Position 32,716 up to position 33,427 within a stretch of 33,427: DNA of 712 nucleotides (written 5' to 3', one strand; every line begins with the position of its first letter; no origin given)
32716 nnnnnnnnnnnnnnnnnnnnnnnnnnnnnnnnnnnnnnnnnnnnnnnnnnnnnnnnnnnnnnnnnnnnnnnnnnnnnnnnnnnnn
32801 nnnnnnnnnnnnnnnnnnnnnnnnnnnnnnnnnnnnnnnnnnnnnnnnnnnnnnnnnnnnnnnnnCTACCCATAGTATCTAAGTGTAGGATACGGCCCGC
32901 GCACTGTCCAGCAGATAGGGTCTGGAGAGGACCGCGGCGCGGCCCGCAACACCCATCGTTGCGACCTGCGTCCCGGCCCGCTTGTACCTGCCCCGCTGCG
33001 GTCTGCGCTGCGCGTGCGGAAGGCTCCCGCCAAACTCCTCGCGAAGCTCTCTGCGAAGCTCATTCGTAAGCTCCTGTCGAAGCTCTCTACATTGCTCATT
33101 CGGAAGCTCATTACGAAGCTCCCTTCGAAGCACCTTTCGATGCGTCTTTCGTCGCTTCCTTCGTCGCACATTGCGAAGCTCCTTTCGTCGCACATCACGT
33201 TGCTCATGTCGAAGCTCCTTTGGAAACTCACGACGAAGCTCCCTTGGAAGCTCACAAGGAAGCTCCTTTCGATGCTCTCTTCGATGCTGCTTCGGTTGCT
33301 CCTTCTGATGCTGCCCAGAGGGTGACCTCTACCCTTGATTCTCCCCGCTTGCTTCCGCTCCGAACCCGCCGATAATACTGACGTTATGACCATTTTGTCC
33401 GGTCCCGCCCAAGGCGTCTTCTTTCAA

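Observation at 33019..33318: Second 12-nt phased array (25 x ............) upstream of ruvX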

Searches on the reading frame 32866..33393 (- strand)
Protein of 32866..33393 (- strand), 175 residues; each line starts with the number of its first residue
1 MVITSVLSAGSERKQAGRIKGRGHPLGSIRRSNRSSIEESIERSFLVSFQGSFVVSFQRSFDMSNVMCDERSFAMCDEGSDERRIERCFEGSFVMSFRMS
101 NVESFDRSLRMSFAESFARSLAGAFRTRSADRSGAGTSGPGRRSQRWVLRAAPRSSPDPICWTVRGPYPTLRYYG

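Call 11: search_protein_families(library=pfam, proteins=[window:32866-33393:-], max_evalue=0.01)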
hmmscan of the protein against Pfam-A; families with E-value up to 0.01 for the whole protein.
window:32866-33393:- (175 aa): 0 families

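Call 38: find_homologous_proteins(query=window:32866-33393:-, max_evalue=0.001)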
Query window:32866-33393:- (175 aa): 6 proteins with E <= 0.001 among 113 candidates.
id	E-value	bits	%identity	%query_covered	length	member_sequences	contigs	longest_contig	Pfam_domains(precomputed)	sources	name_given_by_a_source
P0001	4.3e-47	178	60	98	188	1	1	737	-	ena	-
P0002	1.7e-43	167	69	81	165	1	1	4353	-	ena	-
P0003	2.3e-37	147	72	69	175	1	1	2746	-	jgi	jgi:hypothetical protein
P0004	2.4e-35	140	71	61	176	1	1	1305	-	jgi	jgi:hypothetical protein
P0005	1.9e-30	124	60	69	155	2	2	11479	-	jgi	jgi:hypothetical protein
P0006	8.9e-19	86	60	54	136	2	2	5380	-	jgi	jgi:hypothetical protein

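Call 40: find_encoding_contigs(protein=P0005, flank=6000, max_places=3)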
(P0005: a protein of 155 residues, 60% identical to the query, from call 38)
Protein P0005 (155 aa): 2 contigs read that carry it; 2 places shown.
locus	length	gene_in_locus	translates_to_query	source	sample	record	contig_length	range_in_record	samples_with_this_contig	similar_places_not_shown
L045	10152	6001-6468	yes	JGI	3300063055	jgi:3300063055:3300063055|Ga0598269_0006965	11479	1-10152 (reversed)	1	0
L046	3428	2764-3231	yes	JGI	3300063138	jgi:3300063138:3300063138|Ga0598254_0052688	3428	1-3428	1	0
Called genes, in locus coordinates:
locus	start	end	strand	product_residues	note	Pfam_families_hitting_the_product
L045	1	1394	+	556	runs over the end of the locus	PF04471:Mrr_cat, PF22722:NA-iREase1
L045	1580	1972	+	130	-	-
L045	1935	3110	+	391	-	PF02037:SAP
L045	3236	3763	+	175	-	-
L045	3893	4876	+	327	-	-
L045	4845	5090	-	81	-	-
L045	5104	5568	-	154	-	-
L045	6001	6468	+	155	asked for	-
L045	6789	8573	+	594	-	PF04434:SWIM (weak), PF21810:DUF6880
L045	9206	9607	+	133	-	-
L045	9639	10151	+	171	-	?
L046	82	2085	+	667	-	-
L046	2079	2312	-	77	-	-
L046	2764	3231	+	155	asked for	-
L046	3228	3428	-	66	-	?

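Call 41: find_encoding_contigs(protein=P0002, flank=5000, max_places=3)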
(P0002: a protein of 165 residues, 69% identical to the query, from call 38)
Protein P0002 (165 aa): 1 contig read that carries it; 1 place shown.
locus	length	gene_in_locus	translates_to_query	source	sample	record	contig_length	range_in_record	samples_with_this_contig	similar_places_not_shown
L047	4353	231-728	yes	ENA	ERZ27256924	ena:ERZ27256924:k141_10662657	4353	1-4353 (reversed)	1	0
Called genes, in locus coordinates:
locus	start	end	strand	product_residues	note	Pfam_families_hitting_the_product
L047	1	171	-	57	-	?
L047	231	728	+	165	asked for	-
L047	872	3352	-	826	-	PF13620:CarboxypepD_reg, PF13715:CarbopepD_reg_2, PF07715:Plug, PF00593:TonB_dep_Rec_b-barrel, PF14905:OMP_b-brl_3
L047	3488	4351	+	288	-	?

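Call 42: find_encoding_contigs(protein=P0006, flank=5000, max_places=3)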
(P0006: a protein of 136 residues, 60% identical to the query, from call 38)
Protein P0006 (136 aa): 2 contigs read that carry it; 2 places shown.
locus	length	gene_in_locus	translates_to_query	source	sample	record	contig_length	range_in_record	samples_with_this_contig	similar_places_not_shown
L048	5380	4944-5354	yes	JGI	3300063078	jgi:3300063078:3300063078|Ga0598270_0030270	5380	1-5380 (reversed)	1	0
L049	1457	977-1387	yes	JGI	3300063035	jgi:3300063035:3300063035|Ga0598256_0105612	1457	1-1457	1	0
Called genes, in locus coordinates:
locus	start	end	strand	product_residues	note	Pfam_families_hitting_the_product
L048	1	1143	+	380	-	?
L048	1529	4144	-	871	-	-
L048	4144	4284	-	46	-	-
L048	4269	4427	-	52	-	-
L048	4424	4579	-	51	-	-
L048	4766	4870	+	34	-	-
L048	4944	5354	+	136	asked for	-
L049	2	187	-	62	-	?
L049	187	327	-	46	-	-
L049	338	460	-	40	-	-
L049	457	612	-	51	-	-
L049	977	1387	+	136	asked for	-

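Call 43: find_encoding_contigs(protein=P0003, flank=3000, max_places=3)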
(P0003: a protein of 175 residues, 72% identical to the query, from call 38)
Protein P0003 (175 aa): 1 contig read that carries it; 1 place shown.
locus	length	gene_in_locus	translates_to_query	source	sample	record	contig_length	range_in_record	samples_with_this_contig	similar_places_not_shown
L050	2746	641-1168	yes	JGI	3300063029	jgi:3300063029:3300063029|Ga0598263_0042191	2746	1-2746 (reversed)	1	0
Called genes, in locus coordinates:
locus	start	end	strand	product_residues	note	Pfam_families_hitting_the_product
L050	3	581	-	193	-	?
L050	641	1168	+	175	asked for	-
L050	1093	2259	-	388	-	PF00266:Aminotran_5, PF01212:Beta_elim_lyase (weak), PF01041:DegT_DnrJ_EryC1 (weak)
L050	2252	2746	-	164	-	?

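Call 45: find_encoding_contigs(protein=P0001, flank=2000, max_places=2)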
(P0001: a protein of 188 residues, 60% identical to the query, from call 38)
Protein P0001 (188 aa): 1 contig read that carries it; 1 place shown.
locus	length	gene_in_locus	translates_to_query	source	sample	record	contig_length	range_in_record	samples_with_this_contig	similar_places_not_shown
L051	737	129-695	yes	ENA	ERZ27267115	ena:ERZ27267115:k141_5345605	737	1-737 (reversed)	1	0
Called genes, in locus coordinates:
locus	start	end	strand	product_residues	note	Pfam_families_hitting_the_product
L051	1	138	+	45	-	?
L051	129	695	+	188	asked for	-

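Call 46: find_encoding_contigs(protein=P0004, flank=2000, max_places=2)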
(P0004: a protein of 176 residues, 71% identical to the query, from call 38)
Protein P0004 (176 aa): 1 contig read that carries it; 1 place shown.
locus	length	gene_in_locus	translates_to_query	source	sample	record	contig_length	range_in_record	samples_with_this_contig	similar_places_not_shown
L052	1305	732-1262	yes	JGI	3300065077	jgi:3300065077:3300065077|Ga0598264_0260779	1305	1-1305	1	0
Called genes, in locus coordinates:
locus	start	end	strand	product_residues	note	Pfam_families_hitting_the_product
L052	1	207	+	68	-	?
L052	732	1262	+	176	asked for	-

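Call 58: search_protein_families(library=pfam, proteins=[L045:5104-5568:-, L045:4845-5090:-, L045:6789-8573:+, L048:1529-4144:-], max_evalue=0.01)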
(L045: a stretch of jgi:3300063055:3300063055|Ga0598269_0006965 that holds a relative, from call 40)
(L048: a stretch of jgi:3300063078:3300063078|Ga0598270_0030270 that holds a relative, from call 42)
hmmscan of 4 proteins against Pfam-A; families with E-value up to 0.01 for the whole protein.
L045:5104-5568:- (154 aa): 0 families

L045:4845-5090:- (81 aa): 0 families

L045:6789-8573:+ (594 aa): 4 families
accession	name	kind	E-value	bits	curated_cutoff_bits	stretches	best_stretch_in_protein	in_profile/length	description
PF21810.3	DUF6880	-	9.1e-20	71.5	27.3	1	135-579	17-463/472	Family of unknown function (DUF6880)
PF04434.22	SWIM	-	2e-07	30.8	19.6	1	61-93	1-33/38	SWIM zinc finger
PF13428.12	TPR_14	-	0.00012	22.9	23.5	1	364-397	5-38/44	Tetratricopeptide repeat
PF13181.12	TPR_8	-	0.0034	17.9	25.7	0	364-391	5-32/34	Tetratricopeptide repeat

L048:1529-4144:- (871 aa): 2 families
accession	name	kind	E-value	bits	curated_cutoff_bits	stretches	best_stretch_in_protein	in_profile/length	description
PF00249.37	Myb_DNA-binding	-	0.00011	22.7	24.4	0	84-97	4-17/46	Myb-like DNA-binding domain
PF13921.12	Myb_DNA-bind_6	-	0.0059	17.2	22.9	0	590-602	1-13/60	Myb-like DNA-binding domain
